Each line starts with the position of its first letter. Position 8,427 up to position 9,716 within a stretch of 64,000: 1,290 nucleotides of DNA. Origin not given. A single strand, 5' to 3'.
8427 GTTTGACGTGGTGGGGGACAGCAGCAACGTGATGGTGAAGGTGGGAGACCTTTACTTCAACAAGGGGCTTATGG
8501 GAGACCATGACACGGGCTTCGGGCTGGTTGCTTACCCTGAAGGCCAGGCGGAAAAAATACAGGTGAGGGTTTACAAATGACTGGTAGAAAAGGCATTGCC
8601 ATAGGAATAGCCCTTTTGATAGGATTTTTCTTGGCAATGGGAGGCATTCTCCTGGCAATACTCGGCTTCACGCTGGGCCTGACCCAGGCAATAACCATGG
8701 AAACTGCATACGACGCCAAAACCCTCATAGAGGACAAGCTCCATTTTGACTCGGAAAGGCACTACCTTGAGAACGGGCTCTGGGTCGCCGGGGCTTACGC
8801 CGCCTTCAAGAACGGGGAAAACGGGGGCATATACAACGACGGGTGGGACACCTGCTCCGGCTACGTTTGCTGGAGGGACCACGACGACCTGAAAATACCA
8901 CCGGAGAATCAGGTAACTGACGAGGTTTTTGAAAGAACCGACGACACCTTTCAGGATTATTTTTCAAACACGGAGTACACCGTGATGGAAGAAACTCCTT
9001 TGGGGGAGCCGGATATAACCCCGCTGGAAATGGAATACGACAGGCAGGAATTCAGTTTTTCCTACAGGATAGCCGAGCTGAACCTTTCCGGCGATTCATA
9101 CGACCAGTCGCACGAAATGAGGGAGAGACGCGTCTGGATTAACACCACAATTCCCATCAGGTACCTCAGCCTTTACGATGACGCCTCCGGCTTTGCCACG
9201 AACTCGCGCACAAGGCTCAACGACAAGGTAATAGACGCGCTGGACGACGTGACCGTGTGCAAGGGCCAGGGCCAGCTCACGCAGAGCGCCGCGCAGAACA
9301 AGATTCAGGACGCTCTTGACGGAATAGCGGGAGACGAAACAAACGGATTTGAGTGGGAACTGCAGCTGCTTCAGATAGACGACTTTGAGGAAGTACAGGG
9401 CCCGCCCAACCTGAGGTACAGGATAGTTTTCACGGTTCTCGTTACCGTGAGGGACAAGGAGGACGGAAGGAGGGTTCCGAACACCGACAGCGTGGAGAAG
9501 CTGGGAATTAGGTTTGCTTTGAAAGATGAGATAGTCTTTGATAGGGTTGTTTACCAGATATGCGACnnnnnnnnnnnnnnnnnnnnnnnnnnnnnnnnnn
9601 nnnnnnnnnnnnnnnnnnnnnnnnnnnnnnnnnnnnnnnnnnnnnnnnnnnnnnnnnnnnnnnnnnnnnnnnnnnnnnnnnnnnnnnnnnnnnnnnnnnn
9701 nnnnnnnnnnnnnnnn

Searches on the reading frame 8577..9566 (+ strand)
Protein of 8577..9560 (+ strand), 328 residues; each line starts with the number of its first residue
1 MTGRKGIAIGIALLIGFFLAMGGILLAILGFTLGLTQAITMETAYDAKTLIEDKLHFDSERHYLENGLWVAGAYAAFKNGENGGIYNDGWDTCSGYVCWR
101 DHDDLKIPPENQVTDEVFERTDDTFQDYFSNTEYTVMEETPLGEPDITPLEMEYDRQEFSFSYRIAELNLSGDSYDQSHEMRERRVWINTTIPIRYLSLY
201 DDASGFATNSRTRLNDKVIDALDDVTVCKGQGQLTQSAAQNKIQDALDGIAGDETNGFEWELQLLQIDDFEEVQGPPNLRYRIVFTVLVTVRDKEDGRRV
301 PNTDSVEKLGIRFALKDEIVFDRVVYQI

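Call 24: search_protein_families(library=pfam, proteins=[window:8577-9560:+], max_evalue=10)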
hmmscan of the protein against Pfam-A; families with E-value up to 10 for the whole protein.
seq(328 aa): 1 family
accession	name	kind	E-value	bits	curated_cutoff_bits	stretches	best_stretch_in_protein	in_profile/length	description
PF19029.5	DUF883_C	-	2.4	8.3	27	1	6-21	14-29/30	DUF883 C-terminal glycine zipper region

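Call 37: search_protein_representatives(alignment_id=A2)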
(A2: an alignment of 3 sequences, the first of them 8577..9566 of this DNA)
Query: 3 sequences, 322 profile positions. Proteins with E-value up to 0.001 (for the whole library): 20; up to 1e-10: 16; up to 1e-30: 13. The best 20 are listed.
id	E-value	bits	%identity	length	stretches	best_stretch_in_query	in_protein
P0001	2.5e-176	602.1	-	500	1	1-322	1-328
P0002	9.7e-174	593.6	-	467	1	3-322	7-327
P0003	8.7e-167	570.7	-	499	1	4-322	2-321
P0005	2.3e-103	362.3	-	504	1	3-322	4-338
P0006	3.4e-103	361.8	-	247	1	5-244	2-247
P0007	2.7e-96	339.1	-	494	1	5-321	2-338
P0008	4.6e-95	335.1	-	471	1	5-322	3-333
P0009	2.0e-52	195.0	-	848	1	2-321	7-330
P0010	1.3e-51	192.3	-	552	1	10-321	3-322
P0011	1.7e-43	165.6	-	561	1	10-319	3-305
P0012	1.3e-33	133.2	-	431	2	10-266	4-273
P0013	4.4e-33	131.4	-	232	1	190-322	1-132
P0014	4.1e-31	124.9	-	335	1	3-317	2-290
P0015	2.1e-28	116.0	-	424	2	10-268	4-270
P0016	5.7e-28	114.6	-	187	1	3-198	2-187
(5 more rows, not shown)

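Call 81: search_protein_families(library=pfam, proteins=[P0007, P0008, P0005], max_evalue=1)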
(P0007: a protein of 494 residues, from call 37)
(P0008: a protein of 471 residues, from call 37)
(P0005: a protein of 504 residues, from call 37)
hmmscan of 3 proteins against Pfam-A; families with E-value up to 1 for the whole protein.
P0007 (494 aa): 2 families
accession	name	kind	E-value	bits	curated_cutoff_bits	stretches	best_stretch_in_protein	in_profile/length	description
PF04885.19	Stig1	-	3.5e-12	47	24.1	2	399-458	14-73/85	Stigma-specific STIG1-like protein family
PF14137.11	DUF4304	-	0.056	13.9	23.2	0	284-320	61-97/115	Domain of unknown function (DUF4304)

P0008 (471 aa): 2 families
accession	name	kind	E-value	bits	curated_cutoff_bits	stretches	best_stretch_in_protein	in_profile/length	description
PF13887.11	MYRF_ICA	-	0.23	11.2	24.1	1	117-130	19-32/36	Myelin regulatory factor ICA domain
PF01036.24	Bac_rhodopsin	-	0.24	11.3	24.6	1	196-241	177-221/224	Bacteriorhodopsin-like protein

P0005 (504 aa): 1 family
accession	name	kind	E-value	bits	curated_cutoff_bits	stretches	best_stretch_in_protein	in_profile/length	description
PF12911.12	OppC_N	-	0.53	10.7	23.9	0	4-29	13-38/53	N-terminal TM domain of oligopeptide transport permease C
